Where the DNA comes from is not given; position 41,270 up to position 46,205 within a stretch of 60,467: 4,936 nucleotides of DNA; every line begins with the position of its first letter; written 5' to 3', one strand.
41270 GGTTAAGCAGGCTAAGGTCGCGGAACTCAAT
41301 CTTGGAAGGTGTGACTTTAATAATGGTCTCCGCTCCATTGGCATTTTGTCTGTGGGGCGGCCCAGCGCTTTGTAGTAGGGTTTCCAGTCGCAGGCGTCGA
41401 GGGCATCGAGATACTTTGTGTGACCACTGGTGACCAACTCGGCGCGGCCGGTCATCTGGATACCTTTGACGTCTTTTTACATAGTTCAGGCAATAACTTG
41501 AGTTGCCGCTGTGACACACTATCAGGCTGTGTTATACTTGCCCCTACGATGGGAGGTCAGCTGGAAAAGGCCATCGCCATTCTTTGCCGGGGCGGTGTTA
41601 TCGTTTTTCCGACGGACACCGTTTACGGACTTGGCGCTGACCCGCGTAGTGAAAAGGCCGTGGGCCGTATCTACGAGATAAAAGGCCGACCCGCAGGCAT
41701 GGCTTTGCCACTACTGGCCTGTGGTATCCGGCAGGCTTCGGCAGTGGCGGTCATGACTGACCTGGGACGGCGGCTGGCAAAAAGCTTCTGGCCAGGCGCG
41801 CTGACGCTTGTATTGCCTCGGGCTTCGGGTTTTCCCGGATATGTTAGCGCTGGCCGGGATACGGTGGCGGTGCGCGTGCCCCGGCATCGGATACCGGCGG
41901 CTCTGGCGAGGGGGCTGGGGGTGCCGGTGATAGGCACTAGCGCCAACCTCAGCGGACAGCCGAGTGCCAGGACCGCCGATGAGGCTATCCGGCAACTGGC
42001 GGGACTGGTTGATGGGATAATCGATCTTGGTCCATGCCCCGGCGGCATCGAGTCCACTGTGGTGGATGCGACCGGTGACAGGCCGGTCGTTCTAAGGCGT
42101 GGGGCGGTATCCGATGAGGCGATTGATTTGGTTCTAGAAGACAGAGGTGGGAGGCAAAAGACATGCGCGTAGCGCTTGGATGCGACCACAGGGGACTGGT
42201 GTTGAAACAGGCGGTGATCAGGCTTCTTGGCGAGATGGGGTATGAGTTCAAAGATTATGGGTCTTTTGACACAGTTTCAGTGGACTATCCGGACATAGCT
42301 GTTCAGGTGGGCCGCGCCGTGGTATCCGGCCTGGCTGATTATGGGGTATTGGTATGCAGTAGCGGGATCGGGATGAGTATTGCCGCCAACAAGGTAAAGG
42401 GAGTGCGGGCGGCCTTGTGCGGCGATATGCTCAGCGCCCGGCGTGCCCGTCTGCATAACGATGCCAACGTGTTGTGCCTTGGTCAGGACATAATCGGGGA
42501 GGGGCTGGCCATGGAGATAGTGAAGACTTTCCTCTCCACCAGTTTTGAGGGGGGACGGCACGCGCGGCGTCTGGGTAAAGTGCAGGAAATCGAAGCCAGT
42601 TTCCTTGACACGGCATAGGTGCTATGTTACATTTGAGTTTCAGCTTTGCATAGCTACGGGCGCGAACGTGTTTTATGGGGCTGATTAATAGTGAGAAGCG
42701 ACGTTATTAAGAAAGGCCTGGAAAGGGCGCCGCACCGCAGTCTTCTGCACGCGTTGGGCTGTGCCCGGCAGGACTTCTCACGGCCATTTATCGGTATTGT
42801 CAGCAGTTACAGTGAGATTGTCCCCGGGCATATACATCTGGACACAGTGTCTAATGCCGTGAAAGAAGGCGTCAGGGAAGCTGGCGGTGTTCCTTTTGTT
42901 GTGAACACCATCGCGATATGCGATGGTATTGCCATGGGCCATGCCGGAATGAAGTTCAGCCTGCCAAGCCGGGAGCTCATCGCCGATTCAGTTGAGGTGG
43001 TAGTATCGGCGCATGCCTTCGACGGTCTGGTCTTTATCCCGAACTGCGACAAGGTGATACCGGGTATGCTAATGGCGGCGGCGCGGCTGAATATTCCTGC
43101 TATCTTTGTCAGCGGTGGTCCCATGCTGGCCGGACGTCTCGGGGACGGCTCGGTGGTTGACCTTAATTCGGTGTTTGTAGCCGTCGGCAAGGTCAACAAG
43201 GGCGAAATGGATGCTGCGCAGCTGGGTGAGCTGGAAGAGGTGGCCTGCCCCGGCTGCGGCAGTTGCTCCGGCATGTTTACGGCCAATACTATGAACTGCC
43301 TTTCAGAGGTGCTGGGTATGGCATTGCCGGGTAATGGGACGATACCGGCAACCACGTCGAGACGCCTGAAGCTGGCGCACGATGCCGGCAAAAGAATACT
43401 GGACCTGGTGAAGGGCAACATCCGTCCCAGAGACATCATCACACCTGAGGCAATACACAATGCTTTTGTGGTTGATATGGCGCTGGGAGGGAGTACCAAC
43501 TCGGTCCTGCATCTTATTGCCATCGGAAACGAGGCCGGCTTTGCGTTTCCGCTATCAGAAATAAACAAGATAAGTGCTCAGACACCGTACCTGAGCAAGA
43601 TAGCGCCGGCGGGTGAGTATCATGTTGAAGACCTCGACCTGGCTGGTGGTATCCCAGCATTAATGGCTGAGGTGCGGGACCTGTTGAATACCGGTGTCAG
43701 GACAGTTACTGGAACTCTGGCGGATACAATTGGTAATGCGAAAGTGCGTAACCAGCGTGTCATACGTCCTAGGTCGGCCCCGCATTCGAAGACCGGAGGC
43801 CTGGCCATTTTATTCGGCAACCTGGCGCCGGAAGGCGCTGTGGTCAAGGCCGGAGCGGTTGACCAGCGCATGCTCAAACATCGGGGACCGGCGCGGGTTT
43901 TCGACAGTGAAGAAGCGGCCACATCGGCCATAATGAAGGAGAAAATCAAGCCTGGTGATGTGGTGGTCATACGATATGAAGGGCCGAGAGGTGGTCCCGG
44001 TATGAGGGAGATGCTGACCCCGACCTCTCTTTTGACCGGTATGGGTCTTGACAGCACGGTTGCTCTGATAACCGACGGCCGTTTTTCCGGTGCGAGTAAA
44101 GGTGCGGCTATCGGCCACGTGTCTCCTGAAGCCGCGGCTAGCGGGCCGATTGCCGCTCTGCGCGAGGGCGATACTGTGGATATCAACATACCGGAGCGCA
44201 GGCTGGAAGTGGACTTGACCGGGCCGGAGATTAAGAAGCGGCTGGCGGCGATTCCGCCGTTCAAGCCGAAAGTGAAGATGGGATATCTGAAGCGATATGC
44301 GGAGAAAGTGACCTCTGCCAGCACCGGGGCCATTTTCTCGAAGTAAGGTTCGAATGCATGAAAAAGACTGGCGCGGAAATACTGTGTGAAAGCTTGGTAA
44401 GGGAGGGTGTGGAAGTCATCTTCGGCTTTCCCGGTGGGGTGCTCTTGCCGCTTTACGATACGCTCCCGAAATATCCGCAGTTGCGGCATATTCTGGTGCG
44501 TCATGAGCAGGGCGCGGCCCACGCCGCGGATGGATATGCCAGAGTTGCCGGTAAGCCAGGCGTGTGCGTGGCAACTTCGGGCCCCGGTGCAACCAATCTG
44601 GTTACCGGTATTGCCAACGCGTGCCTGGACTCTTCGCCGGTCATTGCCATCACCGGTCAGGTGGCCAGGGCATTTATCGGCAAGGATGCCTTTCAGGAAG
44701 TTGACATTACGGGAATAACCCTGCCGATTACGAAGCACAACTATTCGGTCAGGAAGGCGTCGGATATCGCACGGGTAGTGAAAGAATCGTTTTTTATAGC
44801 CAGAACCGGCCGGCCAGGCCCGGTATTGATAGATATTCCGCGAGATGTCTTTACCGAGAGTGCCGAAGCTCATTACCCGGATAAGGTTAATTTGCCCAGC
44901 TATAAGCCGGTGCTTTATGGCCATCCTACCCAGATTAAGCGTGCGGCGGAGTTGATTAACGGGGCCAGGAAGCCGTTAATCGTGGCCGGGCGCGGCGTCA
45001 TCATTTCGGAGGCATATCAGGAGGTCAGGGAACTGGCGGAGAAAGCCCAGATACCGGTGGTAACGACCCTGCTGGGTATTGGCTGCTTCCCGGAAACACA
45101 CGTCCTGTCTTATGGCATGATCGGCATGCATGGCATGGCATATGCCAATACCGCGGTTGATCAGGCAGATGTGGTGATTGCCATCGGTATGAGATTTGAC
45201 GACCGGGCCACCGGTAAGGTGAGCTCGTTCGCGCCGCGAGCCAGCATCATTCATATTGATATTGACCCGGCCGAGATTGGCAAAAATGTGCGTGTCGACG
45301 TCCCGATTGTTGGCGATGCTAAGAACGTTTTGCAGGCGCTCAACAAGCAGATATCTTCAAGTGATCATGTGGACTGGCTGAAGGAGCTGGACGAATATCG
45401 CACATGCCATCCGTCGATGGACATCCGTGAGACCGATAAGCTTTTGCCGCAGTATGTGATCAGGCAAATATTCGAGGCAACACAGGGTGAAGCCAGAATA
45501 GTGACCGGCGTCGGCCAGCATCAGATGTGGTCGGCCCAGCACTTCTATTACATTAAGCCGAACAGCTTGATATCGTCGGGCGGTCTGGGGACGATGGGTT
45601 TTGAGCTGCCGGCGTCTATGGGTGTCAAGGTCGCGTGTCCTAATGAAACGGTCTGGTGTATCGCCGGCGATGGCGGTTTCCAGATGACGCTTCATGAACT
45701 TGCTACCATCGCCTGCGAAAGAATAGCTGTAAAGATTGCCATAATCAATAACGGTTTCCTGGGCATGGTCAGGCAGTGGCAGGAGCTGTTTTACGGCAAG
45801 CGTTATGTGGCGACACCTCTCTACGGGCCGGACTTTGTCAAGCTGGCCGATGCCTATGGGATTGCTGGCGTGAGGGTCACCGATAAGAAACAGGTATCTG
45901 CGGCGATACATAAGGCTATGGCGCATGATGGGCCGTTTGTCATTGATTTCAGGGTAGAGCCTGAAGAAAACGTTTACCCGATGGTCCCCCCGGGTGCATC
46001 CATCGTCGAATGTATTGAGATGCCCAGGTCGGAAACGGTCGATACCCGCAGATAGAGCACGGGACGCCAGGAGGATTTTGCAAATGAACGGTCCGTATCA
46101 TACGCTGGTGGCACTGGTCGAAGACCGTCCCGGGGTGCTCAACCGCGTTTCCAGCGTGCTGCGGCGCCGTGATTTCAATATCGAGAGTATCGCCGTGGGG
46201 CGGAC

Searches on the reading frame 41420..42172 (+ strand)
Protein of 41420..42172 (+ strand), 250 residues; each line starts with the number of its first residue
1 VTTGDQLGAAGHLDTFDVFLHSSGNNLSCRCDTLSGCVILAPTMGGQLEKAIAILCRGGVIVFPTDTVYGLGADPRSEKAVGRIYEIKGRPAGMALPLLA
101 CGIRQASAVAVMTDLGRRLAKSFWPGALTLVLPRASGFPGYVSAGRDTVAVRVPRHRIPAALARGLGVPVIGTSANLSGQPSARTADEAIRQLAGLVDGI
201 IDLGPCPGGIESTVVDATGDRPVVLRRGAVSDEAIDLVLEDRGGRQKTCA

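Call 12: search_protein_families(library=pfam, proteins=[window:41420-42172:+], max_evalue=0.001)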
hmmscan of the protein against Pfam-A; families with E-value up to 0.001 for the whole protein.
window:41420-42172:+ (250 aa): 1 family
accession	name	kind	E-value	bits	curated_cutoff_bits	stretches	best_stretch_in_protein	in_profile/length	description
PF01300.24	Sua5_yciO_yrdC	-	2.8e-55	187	25.1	1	54-228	2-178/178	Telomere recombination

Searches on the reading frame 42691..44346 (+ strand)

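Call 12: search_protein_families(library=pfam, proteins=[window:42691-44346:+], max_evalue=0.001)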
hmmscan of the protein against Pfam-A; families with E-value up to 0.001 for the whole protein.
window:42691-44346:+ (551 aa): 2 families
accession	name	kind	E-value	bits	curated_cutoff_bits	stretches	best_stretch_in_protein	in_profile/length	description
PF00920.27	ILVD_EDD_N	-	5.2e-134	446.8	27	1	31-342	1-311/316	Dihydroxy-acid/6-phosphogluconate dehydratase N-terminal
PF24877.1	ILV_EDD_C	-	2.8e-76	255.7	27.7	1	357-547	2-191/191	Dihydroxy-acid/6-phosphogluconate dehydratase C-terminal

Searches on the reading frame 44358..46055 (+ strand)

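Call 12: search_protein_families(library=pfam, proteins=[window:44358-46055:+], max_evalue=0.001)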
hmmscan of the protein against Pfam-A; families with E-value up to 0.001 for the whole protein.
window:44358-46055:+ (565 aa): 3 families
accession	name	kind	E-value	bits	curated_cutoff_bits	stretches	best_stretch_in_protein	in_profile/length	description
PF02775.26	TPP_enzyme_C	-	2.7e-54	183.5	21.9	1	384-531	1-151/151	Thiamine pyrophosphate enzyme, C-terminal TPP binding domain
PF00205.28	TPP_enzyme_M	-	2.7e-54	183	30.4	1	193-328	1-137/137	Thiamine pyrophosphate enzyme, central domain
PF02776.23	TPP_enzyme_N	-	3.1e-41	140.3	26.8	1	4-119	2-118/119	Thiamine pyrophosphate enzyme, N-terminal TPP binding domain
